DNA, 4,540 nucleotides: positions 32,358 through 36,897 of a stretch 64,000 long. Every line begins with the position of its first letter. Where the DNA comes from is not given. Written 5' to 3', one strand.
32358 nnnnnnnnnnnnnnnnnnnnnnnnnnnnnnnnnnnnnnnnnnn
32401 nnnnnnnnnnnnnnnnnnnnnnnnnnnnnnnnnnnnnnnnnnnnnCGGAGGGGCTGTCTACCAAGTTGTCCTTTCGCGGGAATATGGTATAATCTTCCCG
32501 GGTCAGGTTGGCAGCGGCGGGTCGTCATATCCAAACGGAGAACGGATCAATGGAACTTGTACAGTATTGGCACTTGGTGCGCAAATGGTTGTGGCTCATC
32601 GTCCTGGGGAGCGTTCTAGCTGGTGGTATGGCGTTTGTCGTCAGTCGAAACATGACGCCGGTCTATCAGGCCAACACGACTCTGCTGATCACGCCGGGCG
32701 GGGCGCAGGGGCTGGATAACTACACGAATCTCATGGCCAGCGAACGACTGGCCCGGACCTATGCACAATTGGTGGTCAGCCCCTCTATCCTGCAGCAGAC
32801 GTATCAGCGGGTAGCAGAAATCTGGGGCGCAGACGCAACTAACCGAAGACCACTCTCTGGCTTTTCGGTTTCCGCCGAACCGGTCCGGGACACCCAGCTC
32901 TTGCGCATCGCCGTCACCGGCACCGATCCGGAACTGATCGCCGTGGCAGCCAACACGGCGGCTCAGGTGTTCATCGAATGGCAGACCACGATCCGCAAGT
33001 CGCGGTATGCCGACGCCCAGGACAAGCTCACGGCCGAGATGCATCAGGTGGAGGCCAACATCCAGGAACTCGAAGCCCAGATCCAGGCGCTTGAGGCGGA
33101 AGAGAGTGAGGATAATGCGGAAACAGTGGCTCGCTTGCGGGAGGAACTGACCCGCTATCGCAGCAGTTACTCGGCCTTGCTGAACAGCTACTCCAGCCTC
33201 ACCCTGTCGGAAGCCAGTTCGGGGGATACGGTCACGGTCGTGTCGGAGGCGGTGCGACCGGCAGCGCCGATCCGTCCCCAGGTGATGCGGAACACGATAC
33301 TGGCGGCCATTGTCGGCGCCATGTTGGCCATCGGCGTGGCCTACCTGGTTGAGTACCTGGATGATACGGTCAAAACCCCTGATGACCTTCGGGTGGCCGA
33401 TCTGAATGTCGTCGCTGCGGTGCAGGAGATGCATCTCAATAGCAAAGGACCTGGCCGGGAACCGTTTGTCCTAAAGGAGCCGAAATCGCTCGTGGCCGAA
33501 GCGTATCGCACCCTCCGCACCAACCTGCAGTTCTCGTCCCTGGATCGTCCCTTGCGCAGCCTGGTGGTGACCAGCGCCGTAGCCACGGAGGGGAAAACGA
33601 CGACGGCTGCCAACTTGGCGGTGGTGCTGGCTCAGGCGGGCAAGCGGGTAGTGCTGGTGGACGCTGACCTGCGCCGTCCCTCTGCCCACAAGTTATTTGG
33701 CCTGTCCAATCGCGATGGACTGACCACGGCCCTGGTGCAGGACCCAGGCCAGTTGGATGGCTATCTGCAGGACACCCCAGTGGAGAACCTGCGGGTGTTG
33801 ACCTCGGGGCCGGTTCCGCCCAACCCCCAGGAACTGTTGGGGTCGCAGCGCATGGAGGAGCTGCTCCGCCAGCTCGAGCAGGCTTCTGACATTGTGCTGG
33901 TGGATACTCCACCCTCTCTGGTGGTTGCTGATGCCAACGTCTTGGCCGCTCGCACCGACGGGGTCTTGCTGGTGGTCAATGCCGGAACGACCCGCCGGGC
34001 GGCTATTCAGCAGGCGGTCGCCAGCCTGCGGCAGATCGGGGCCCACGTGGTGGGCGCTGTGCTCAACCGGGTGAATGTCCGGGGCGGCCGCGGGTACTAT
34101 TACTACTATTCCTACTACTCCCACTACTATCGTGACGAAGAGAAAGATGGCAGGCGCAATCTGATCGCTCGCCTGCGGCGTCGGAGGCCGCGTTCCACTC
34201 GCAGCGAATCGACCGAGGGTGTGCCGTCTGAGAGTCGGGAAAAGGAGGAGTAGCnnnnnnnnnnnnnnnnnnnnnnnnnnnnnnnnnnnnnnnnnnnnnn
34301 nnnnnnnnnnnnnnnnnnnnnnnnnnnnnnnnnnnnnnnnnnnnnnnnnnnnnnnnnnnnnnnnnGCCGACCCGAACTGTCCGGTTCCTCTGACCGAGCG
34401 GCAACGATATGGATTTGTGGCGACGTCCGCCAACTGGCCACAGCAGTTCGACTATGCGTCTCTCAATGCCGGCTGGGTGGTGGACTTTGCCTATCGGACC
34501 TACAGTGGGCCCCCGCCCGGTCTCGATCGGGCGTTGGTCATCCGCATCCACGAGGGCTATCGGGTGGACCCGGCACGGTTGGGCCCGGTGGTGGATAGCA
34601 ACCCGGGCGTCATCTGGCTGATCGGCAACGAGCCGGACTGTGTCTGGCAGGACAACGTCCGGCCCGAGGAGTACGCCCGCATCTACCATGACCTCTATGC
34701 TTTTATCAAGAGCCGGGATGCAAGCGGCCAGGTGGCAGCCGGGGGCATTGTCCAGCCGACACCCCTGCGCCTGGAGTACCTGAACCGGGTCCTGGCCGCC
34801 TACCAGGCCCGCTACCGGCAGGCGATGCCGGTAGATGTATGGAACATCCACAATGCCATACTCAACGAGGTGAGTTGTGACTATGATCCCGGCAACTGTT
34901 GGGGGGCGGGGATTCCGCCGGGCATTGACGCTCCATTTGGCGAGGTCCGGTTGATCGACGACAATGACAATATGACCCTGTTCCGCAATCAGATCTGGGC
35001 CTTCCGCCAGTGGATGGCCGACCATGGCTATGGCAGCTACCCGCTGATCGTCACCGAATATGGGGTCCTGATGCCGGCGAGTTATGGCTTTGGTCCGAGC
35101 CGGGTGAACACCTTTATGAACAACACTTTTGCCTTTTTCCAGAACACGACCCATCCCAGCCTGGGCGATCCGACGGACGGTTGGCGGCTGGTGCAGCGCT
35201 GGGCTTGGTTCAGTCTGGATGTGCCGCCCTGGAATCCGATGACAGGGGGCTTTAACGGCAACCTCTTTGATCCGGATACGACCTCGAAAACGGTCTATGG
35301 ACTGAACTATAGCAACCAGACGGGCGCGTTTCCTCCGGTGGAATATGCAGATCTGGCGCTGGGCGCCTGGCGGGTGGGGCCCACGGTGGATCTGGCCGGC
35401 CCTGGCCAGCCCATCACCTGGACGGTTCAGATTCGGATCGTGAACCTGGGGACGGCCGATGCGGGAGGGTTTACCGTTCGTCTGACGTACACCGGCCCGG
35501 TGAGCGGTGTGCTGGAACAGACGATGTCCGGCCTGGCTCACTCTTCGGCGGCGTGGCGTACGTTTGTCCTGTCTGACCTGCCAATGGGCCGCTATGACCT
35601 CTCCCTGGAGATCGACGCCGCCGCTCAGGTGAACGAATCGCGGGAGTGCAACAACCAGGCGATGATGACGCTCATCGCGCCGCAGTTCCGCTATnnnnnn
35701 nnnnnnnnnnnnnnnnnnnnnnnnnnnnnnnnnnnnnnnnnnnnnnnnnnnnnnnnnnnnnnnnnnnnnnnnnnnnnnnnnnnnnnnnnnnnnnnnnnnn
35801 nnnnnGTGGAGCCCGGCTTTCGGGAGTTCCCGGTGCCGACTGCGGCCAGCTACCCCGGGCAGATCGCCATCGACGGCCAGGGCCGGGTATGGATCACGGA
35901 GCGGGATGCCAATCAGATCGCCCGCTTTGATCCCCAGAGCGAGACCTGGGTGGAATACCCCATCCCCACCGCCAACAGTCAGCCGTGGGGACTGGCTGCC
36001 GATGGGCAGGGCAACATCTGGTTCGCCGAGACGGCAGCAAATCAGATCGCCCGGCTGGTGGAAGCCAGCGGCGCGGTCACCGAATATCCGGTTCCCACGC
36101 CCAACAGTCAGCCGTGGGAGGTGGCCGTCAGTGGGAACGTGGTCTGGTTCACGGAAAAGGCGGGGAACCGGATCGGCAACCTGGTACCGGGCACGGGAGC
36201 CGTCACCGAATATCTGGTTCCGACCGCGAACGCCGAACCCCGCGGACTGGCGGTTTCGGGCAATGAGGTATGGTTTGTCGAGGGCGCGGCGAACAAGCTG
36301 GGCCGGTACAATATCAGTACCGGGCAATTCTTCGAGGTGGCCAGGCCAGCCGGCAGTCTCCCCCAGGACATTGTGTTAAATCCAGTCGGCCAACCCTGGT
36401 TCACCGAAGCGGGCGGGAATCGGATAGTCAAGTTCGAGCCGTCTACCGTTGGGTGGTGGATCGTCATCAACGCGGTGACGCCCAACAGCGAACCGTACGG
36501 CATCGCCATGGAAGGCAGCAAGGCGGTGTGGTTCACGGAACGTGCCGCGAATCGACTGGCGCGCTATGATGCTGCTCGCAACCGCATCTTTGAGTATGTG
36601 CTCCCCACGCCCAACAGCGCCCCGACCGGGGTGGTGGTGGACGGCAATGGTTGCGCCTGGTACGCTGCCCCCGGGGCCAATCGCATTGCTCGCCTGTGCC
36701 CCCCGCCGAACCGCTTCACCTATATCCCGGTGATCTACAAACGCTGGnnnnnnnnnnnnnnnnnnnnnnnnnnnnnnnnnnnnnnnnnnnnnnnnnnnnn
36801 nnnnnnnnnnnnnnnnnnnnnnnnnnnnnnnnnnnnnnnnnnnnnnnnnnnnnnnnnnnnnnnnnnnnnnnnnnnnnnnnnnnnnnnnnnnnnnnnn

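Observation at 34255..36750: Unprecedented-looking fusion: GH-clan-A-like TIM-barrel + CARDB + Vgb (streptogramin-lyase-type) seven-bladed propeller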

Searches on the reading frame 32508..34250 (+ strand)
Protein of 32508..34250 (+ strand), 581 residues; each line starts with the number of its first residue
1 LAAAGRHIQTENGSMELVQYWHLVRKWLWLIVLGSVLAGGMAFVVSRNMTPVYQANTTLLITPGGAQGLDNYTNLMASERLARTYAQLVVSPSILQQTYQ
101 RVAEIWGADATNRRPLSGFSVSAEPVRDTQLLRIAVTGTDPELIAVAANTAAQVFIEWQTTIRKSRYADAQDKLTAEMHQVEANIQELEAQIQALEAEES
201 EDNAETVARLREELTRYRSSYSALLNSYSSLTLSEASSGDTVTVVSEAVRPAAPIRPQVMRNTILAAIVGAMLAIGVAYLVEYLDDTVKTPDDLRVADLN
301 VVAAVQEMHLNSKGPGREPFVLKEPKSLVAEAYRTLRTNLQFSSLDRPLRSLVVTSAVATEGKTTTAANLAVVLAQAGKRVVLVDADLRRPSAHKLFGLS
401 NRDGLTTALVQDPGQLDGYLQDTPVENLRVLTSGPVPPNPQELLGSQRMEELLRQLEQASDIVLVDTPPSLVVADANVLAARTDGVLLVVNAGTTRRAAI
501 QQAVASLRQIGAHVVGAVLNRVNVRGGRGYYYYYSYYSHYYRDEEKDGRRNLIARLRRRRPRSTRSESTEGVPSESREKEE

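Call 8: search_protein_families(library=pfam, proteins=[window:32508-34250:+], max_evalue=0.001)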
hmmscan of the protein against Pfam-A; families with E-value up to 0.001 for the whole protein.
window:32508-34250:+ (581 aa): 8 families
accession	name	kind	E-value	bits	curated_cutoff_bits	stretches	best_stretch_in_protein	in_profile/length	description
PF13614.12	AAA_31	-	1.2e-14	55.1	27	1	362-509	14-166/177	AAA domain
PF01656.29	CbiA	-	1.1e-11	45.2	25.4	1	361-525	10-86/125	CobQ/CobB/MinD/ParA nucleotide binding domain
PF10609.15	ParA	-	2.8e-10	40.5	27.1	1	352-520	6-173/246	NUBPL iron-transfer P-loop NTPase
PF13807.11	GNVR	-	8.1e-09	35.7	27.7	1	206-279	6-78/82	G-rich domain on putative tyrosine kinase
PF02706.20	Wzz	-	7.3e-08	33.1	25.5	1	15-100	3-89/91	Chain length determinant protein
PF09140.17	MipZ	-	7.3e-08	32.5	20.7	1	353-470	4-110/262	ATPase MipZ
PF18210.6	Knl1_RWD_C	-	0.00028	21.5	27.8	1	173-243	1-70/151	Knl1 RWD C-terminal domain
PF00448.28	SRP54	-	0.00038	20.6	22.7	1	361-394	12-45/196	SRP54-type protein, GTPase domain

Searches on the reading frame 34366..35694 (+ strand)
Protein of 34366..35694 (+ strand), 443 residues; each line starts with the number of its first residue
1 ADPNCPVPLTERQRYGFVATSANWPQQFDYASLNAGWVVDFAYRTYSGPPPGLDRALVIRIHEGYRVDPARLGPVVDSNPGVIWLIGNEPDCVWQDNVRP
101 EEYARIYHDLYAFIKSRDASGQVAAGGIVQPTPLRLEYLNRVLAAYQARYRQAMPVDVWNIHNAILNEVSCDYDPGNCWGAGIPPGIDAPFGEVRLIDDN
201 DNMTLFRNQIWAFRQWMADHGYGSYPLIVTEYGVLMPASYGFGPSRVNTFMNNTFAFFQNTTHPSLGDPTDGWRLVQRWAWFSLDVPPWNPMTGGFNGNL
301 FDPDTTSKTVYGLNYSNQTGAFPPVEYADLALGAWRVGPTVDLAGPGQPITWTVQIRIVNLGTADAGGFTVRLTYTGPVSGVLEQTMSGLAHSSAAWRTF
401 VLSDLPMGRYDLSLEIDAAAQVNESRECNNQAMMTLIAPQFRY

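Call 21: predict_structure(alignment_id=A1)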
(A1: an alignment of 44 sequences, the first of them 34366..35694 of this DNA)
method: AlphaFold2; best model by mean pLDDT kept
length: 443 residues; sequences in the alignment: 44
mean_pLDDT: 90.6   pTM: 0.83
mean pLDDT of the five models: 90.6, 90.3, 88.7, 87.9, 87.5
residues with pLDDT >= 90: 323; 70-90: 89; 50-70: 23; < 50: 8
segments of 3 or more residues with pLDDT < 50: 1-5, 441-443
pLDDT, mean of each block of 10 residues (from residue 1): 60 94 86 93 69 89 96 91 95 96 98 97 95 98 99 98 97 93 97 96 98 98 97 91 95 98 96 97 85 80 93 96 84 84 68 93 90 96 96 94 91 91 69 84 40
secondary structure, 60 per line:
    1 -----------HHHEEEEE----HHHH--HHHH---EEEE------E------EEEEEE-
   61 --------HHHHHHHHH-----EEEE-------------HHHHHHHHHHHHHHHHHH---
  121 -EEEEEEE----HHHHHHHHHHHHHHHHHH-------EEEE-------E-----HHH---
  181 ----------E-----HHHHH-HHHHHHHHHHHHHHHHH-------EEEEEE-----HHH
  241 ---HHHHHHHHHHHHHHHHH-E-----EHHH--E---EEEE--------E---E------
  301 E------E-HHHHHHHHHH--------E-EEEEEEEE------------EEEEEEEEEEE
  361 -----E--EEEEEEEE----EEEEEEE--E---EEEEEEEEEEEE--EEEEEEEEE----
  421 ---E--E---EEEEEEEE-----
elements in order: E15-19 H24-27 H30-33 E37-40 E54-59 H69-77 E83-86 H100-117 E122-128 H133-150 E158-161 H197-201 H203-219 E227-232 H244-260 E278-281 H310-319 E330-337 E350-360 E369-376 E381-387 E394-405 E408-416 E431-438

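Call 24: search_solved_structures(query=A1, max_evalue=10, show_alignments=3)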
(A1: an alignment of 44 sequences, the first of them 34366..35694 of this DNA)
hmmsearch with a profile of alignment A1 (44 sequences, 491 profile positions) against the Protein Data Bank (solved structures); distinct sequences matched with E-value up to 10: 5.
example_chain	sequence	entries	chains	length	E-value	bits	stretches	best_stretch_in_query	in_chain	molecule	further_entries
2l0d_A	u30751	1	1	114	4e-10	42.3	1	381-474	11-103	Cell surface protein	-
3idu_A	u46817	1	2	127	5.2e-07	32.1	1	380-475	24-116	Uncharacterized protein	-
2kl6_A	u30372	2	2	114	9e-07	31.3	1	388-475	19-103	Uncharacterized protein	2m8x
2y2w_A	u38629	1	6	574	0.48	12.4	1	127-164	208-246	ARABINOFURANOSIDASE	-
5c4i_C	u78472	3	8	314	0.54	12.2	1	428-466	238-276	Oxalate oxidoreductase subunit beta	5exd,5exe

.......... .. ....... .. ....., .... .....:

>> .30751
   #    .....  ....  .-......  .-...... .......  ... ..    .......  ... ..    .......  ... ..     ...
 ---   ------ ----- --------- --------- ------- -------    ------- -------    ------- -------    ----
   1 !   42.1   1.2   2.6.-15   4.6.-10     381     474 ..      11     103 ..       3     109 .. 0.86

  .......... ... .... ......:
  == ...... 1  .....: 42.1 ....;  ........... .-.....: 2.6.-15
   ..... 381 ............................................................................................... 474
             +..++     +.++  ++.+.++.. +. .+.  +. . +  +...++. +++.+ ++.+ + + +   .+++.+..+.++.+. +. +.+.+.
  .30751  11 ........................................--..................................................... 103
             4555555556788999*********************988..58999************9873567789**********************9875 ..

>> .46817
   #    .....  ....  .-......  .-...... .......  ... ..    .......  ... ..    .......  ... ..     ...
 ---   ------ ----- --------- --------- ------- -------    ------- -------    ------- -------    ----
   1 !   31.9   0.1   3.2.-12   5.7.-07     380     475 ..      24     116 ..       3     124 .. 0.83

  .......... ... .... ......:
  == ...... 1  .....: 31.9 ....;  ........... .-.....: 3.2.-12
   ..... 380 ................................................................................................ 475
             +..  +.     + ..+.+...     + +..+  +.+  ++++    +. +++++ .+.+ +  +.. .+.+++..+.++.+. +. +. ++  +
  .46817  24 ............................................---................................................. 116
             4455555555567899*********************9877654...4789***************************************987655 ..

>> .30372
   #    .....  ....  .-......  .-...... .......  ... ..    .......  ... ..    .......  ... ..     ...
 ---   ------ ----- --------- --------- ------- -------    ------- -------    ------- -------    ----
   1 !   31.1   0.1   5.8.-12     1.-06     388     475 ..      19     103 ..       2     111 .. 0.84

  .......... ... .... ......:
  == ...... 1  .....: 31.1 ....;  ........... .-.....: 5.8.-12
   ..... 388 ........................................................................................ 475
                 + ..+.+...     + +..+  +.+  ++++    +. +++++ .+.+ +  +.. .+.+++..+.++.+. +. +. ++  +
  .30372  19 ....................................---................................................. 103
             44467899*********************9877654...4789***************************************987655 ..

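Call 56: search_protein_families(library=pfam, alignment_id=A1, max_evalue=0.001)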
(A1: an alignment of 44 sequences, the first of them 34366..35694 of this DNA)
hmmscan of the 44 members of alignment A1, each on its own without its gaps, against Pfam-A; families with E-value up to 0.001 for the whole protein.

A. member 1, window:34366-35694:+ (443 aa): 2 families
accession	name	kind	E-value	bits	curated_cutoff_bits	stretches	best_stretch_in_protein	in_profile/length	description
PF07705.17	CARDB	-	2e-08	34.8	22.7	1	351-431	20-98/101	CARDB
PF11790.14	Glyco_hydro_cc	-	0.00013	22.1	21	0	221-287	161-210/237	Glycosyl hydrolase catalytic core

B. families by the number of members that match (of 44 scanned): 2 families
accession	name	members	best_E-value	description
PF07705.17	CARDB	43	8.3e-13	CARDB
PF11790.14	Glyco_hydro_cc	38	6.2e-09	Glycosyl hydrolase catalytic core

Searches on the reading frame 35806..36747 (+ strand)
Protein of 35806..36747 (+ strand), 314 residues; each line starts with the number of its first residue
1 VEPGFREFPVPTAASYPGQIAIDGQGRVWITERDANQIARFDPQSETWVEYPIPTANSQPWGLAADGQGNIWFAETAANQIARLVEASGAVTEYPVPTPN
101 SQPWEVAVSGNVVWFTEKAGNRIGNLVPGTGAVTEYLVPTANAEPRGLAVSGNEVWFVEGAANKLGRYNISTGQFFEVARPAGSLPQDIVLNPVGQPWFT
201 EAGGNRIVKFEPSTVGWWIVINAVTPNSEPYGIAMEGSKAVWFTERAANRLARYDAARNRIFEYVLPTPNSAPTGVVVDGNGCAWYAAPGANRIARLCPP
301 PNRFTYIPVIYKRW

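Call 37: search_solved_structures(query=window:35806-36747:+, max_evalue=1e-30, show_alignments=3)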
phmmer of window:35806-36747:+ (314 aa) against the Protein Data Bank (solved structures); distinct sequences matched with E-value up to 1e-30: 7.
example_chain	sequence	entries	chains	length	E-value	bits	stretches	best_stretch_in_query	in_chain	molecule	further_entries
2qc5_A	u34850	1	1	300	2.6e-52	181.1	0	7-170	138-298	Streptogramin B lactonase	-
2z2n_A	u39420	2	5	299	9.9e-51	175.9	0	5-168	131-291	virginiamycin B lyase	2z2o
2z2p_A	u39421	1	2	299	1.2e-48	169.1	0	5-168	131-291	Virginiamycin B lyase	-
7zcj_A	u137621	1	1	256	8.4e-41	143.3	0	17-308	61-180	Pizza6-TNH-TSH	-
6i38_A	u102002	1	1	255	2.5e-36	128.6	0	16-150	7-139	nv2Pizza6-AYW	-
6f0t_A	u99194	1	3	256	1.5e-32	116.1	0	14-305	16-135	Pizza6-SFW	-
7zqg_A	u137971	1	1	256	9.6e-31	110.2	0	12-149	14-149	Pizza6-KSH-TSH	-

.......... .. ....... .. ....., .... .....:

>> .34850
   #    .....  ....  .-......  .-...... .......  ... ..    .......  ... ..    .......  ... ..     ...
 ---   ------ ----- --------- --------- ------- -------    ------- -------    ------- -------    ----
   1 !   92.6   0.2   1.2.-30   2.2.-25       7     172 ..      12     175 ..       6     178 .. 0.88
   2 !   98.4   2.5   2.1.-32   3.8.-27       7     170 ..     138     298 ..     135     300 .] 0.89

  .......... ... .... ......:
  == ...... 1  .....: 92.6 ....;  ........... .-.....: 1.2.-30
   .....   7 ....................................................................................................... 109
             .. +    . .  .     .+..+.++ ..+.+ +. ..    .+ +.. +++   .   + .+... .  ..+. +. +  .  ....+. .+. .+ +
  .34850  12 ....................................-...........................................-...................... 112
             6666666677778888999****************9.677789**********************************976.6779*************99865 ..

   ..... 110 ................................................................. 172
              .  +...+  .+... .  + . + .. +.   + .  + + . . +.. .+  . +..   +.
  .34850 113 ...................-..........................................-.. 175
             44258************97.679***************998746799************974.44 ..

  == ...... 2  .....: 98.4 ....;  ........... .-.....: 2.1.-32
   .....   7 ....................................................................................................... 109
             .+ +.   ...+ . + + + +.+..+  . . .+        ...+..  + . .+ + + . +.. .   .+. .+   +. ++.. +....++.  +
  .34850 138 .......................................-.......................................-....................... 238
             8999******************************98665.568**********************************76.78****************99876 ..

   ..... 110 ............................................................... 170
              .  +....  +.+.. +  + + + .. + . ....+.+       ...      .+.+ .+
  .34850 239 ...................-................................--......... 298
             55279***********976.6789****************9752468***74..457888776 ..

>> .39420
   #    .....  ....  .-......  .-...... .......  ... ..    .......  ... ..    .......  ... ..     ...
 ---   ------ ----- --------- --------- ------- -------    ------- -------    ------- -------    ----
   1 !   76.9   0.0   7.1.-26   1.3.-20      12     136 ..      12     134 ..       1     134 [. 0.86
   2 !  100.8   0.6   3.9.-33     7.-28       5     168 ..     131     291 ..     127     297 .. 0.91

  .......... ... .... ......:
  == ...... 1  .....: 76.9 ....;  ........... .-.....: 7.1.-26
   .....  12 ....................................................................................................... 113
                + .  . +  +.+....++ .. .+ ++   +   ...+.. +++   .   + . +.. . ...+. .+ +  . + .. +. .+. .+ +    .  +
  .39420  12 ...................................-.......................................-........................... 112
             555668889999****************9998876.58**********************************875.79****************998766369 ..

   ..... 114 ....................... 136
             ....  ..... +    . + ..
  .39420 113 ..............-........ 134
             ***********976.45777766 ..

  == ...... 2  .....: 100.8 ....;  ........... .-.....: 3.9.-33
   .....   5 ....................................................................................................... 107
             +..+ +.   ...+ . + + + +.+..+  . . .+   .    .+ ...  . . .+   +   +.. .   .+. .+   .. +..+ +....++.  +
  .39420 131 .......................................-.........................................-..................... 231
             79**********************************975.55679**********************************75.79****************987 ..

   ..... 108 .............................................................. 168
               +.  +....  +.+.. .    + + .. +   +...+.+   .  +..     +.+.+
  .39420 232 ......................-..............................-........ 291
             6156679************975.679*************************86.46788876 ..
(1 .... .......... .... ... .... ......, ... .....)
